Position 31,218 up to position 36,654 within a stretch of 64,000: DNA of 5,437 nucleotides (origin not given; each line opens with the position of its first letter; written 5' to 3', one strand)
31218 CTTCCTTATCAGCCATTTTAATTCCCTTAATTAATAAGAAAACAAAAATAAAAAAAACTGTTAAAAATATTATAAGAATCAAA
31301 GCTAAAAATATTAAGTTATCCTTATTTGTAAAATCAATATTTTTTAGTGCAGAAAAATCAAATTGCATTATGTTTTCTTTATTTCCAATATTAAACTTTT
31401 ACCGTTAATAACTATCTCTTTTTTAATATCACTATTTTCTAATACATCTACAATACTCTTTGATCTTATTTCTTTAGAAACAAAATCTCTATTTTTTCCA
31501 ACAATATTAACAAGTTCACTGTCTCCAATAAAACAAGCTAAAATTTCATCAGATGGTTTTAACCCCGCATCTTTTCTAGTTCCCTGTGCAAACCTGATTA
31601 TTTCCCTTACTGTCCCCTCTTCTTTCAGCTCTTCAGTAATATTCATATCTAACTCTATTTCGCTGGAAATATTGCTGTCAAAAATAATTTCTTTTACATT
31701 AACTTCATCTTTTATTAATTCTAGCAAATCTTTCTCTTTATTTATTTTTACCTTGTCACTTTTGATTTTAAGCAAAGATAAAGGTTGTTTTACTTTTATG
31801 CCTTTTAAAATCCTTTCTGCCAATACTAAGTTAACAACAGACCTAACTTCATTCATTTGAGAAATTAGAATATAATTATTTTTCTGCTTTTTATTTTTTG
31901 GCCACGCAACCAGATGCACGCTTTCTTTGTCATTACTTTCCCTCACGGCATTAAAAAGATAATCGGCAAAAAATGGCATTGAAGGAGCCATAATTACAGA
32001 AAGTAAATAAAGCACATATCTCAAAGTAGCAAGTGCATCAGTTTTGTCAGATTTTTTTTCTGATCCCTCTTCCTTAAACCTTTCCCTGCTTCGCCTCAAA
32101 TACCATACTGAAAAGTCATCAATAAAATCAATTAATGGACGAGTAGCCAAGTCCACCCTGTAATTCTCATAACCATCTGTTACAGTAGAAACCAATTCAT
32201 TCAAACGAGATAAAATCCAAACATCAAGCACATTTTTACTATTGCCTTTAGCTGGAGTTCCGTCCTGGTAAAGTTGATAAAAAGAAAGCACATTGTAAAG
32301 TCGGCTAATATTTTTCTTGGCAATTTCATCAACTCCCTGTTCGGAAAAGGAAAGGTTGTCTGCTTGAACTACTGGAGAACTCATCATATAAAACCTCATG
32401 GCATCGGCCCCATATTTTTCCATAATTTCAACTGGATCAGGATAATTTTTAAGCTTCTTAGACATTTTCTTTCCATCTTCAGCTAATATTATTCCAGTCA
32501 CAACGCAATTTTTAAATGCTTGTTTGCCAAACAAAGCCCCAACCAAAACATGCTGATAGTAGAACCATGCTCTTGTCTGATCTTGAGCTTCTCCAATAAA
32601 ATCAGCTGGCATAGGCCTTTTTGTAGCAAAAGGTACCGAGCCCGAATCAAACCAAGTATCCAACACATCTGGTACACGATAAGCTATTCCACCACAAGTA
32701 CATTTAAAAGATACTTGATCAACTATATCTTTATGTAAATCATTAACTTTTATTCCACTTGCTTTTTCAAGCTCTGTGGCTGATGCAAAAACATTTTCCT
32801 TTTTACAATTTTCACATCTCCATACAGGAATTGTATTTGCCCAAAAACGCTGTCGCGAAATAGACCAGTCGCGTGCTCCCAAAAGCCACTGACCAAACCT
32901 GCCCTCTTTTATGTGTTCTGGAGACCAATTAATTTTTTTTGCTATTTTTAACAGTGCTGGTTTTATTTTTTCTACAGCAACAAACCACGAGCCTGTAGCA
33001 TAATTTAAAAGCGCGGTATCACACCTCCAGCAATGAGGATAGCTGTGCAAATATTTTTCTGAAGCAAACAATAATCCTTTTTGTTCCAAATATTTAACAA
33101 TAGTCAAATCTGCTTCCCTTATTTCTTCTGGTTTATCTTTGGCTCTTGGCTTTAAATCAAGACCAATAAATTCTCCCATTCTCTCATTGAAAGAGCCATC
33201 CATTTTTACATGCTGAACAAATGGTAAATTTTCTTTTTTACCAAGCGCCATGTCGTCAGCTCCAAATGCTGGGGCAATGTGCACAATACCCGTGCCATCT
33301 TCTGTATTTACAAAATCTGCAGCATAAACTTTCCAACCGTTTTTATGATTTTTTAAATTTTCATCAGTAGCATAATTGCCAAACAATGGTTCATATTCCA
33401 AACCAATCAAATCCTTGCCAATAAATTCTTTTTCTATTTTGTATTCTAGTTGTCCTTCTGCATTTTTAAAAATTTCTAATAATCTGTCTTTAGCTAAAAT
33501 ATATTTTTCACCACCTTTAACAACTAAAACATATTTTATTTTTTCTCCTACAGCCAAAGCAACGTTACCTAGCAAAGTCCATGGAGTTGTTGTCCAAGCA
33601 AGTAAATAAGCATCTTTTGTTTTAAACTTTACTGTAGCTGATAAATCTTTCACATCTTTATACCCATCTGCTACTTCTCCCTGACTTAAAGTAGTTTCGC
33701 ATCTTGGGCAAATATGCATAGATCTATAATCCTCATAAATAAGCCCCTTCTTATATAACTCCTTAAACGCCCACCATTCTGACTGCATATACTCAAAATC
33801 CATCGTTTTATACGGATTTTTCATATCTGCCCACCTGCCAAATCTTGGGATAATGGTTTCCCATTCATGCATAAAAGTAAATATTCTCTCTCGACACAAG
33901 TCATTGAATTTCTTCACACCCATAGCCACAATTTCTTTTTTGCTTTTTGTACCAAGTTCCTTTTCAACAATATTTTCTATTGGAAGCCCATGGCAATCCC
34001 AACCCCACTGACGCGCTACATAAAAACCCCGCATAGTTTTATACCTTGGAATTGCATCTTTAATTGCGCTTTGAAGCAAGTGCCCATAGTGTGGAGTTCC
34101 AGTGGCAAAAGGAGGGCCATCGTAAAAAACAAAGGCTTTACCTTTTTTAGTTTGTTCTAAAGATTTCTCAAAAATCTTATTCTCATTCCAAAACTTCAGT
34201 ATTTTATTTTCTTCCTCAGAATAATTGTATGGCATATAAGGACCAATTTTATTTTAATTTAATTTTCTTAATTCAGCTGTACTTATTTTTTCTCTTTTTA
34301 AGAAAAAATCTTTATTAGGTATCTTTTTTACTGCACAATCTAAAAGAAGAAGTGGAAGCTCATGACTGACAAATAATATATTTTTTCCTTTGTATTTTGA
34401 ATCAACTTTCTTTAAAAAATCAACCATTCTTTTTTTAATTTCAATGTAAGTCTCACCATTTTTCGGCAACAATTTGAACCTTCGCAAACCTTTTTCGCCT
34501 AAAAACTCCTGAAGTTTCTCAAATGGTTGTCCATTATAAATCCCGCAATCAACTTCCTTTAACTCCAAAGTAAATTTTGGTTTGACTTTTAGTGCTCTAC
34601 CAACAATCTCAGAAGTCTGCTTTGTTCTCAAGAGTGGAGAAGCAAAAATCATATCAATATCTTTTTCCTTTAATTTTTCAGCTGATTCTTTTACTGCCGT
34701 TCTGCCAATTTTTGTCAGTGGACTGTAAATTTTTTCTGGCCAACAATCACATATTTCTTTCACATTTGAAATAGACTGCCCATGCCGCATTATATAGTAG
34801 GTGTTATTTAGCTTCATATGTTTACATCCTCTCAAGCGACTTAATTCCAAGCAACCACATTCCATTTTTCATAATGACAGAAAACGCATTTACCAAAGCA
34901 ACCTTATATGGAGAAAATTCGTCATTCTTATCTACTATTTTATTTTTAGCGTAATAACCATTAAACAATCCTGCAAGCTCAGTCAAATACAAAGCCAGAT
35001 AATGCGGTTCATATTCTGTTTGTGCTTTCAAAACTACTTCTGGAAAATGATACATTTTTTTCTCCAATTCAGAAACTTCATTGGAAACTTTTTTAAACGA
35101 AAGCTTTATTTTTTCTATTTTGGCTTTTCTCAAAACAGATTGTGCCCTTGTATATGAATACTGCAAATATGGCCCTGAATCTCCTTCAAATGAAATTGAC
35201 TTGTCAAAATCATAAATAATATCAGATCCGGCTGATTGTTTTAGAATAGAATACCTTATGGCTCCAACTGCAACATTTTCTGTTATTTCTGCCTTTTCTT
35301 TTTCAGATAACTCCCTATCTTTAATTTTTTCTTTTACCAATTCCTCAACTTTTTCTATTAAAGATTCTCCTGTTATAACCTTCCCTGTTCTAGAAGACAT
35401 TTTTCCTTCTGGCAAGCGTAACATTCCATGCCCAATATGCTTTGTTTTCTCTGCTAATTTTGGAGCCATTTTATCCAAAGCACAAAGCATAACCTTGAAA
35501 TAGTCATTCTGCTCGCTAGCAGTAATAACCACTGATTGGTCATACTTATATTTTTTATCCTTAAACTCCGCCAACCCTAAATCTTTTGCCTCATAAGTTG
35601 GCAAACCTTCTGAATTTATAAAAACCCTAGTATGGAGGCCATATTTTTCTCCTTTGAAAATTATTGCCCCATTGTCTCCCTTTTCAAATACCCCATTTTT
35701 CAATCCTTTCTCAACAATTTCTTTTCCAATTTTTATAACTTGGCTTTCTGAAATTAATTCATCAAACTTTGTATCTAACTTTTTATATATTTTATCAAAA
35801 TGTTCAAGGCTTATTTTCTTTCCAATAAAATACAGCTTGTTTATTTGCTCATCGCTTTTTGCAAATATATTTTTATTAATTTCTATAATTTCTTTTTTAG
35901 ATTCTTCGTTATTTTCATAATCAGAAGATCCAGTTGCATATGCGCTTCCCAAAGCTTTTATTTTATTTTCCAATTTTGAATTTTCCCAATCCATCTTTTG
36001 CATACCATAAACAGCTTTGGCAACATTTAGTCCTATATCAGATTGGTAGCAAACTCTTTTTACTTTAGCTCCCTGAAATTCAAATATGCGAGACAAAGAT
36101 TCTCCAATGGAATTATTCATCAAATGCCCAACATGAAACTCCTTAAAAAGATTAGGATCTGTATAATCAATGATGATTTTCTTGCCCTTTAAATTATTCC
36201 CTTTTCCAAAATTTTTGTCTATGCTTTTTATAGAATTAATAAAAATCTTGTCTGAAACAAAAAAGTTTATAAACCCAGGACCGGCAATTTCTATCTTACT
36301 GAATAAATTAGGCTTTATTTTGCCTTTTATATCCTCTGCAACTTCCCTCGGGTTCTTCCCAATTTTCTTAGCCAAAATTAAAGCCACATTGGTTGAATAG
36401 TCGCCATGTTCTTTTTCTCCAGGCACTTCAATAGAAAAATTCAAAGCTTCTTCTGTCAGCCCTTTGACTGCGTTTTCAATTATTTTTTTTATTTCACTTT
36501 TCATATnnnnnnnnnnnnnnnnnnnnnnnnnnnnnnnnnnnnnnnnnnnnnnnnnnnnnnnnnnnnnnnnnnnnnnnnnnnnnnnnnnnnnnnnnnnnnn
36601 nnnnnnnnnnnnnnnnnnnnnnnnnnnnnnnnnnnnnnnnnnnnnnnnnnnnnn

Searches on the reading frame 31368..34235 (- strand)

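Call 44: search_protein_families(library=pfam, proteins=[window:31368-34235:-], max_evalue=0.001)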
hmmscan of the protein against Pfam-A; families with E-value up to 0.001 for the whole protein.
window:31368-34235:- (955 aa): 4 families
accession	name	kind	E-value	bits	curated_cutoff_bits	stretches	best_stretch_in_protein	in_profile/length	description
PF00133.28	tRNA-synt_1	-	3e-123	412.1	22.7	1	11-628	1-413/414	tRNA synthetases class I (I, L, M and V)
PF08264.19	Anticodon_1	-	1.6e-28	99.9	25.1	1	671-821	1-146/148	Anticodon-binding domain of tRNA ligase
PF09334.17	tRNA-synt_1g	-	1.6e-15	57.2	20.1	2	42-188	8-135/391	tRNA synthetases class I (M)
PF19302.4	DUF5915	-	6.7e-15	55.6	27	1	793-954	41-194/195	Domain of unknown function (DUF5915)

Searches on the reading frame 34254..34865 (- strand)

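Call 44: search_protein_families(library=pfam, proteins=[window:34254-34865:-], max_evalue=0.001)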
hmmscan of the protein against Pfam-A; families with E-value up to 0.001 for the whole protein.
window:34254-34865:- (203 aa): 1 family
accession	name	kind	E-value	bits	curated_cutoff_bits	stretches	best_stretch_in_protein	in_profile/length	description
PF00300.27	His_Phos_1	-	2.9e-30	105.8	21.7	1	24-188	2-167/194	Histidine phosphatase superfamily (branch 1)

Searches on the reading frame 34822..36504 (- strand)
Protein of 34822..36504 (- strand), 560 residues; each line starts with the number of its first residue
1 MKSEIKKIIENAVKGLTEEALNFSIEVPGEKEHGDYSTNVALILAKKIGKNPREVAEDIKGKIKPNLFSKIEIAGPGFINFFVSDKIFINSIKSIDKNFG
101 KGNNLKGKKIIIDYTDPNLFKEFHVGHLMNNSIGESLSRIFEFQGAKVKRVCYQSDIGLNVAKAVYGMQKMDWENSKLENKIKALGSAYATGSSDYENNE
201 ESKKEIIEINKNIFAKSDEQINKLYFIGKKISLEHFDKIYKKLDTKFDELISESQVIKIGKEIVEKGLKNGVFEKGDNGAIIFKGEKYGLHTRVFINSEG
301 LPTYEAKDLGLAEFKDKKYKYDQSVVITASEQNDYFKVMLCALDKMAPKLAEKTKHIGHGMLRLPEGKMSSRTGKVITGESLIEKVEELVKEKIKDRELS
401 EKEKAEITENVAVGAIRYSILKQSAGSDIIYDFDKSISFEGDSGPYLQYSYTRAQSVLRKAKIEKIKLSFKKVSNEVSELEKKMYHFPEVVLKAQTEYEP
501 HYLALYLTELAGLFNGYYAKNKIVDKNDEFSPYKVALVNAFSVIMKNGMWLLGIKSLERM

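Call 44: search_protein_families(library=pfam, proteins=[window:34822-36504:-], max_evalue=0.001)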
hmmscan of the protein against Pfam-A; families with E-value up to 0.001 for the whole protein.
window:34822-36504:- (560 aa): 4 families
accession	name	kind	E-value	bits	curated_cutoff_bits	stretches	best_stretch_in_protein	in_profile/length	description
PF00750.26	tRNA-synt_1d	-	2.8e-41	142.1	23.3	1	103-433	15-349/349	tRNA synthetases class I (R), catalytic domain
PF05746.21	DALR_1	-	2.1e-26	92.7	22.3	1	447-560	1-117/117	DALR anticodon binding domain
PF03485.21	Arg_tRNA_synt_N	-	4.3e-25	88.6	21.5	1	4-83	2-85/85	Arginyl tRNA synthetase N terminal domain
PF00133.28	tRNA-synt_1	-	0.00033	20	22.7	0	107-166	22-81/414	tRNA synthetases class I (I, L, M and V)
